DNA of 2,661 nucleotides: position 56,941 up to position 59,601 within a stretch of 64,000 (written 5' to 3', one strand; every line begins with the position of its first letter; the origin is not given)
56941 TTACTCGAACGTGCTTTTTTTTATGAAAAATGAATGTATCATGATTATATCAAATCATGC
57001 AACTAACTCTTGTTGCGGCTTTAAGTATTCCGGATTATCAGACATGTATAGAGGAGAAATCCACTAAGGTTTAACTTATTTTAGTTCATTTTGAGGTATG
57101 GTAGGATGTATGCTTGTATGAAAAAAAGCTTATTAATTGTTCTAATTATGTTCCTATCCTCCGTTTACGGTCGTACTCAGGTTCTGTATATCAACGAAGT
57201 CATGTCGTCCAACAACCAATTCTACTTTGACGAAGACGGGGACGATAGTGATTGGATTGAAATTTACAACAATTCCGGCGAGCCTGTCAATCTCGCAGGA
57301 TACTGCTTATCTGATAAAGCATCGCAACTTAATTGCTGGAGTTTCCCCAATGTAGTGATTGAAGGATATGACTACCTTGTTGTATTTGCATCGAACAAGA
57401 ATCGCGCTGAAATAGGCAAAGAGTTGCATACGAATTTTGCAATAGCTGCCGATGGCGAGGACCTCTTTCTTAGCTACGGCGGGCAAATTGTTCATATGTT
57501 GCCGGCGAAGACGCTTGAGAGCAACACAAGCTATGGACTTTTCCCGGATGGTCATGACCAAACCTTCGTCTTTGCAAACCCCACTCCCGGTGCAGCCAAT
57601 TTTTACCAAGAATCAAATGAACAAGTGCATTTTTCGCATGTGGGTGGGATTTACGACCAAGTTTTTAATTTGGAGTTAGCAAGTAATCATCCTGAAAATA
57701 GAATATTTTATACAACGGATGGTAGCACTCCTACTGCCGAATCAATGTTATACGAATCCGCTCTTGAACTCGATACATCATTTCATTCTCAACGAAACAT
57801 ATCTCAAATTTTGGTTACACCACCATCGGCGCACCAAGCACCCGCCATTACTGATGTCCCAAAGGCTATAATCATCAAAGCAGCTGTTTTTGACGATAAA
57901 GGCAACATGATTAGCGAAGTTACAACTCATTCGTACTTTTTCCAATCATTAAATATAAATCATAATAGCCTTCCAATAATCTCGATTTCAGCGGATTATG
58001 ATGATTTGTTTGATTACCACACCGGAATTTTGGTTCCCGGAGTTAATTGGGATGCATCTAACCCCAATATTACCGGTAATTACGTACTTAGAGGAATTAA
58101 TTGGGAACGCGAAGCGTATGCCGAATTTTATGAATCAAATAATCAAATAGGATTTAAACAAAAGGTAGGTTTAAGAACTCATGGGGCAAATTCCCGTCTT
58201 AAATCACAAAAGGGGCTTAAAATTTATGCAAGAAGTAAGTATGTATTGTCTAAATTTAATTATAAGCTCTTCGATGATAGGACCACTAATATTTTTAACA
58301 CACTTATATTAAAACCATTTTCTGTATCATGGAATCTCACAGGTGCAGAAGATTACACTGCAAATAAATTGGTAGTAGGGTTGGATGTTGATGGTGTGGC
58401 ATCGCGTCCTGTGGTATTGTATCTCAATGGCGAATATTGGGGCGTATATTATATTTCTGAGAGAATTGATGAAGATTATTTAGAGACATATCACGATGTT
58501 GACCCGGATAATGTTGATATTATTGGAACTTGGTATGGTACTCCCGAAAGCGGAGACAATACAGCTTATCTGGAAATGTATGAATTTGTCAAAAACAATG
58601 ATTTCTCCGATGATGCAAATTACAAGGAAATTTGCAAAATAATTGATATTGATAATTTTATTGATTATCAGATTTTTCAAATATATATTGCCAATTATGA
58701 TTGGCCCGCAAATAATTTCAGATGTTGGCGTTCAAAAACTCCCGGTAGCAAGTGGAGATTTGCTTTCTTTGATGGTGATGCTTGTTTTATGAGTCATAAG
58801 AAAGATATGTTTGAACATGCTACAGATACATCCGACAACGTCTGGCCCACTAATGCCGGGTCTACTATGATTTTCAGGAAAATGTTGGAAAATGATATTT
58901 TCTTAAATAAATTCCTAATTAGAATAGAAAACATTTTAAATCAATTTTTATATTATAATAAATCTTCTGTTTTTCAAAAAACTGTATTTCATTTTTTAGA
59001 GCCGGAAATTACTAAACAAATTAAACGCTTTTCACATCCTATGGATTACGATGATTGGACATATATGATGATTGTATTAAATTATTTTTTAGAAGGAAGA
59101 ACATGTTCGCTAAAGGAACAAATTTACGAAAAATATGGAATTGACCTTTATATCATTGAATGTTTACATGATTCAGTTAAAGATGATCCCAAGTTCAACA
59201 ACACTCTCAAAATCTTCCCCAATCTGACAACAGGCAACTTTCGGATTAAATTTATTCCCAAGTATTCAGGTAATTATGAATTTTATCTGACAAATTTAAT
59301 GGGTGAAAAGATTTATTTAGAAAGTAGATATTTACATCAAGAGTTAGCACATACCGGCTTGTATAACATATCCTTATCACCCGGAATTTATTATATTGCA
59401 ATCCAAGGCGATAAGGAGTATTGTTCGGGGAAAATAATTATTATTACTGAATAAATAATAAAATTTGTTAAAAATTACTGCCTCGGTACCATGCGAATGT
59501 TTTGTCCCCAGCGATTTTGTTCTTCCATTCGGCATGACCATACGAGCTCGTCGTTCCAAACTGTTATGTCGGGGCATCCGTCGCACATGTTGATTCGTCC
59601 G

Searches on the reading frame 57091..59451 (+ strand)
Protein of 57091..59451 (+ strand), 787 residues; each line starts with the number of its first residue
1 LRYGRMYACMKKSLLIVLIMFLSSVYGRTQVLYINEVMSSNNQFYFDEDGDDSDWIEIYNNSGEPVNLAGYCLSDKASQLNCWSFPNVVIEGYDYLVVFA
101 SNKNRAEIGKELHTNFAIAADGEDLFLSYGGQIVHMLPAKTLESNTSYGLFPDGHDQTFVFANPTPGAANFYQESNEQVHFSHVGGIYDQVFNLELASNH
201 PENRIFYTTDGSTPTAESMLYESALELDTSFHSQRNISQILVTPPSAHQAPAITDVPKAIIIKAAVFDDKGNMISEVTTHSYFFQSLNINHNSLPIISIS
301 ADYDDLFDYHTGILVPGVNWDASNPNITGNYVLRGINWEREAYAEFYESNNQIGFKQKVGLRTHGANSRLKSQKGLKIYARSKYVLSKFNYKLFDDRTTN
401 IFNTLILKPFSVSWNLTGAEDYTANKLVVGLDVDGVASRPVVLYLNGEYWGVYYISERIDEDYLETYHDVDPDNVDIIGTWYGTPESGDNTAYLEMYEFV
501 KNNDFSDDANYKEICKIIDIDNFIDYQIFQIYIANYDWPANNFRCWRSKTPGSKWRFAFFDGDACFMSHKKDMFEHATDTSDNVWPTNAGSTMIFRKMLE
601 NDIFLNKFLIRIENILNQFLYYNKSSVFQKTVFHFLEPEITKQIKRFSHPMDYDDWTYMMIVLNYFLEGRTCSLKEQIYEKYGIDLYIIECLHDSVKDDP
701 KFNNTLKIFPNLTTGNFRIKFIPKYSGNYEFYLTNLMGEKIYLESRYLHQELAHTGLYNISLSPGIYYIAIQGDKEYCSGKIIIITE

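Call 8: search_protein_families(library=pfam, proteins=[window:57091-59451:+])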
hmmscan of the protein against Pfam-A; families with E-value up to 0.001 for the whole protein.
window:57091-59451:+ (787 aa): 5 families
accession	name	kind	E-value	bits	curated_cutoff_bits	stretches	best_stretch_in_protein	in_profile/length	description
PF08757.17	CotH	-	6.8e-31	108.4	23.8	1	361-670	1-318/322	CotH kinase protein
PF13287.12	Fn3_assoc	-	4.5e-12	46.3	23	1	194-282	1-59/59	Fn3 associated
PF00932.25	LTD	-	9.4e-12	45.7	34.3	1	32-127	8-94/109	Lamin Tail Domain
PF13290.12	CHB_HEX_C_1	-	7.1e-10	39.1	22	1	185-230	3-48/67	Chitobiase/beta-hexosaminidase C-terminal domain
PF18962.6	Por_Secre_tail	-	3.6e-05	24.4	27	1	708-784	1-75/75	Secretion system C-terminal sorting domain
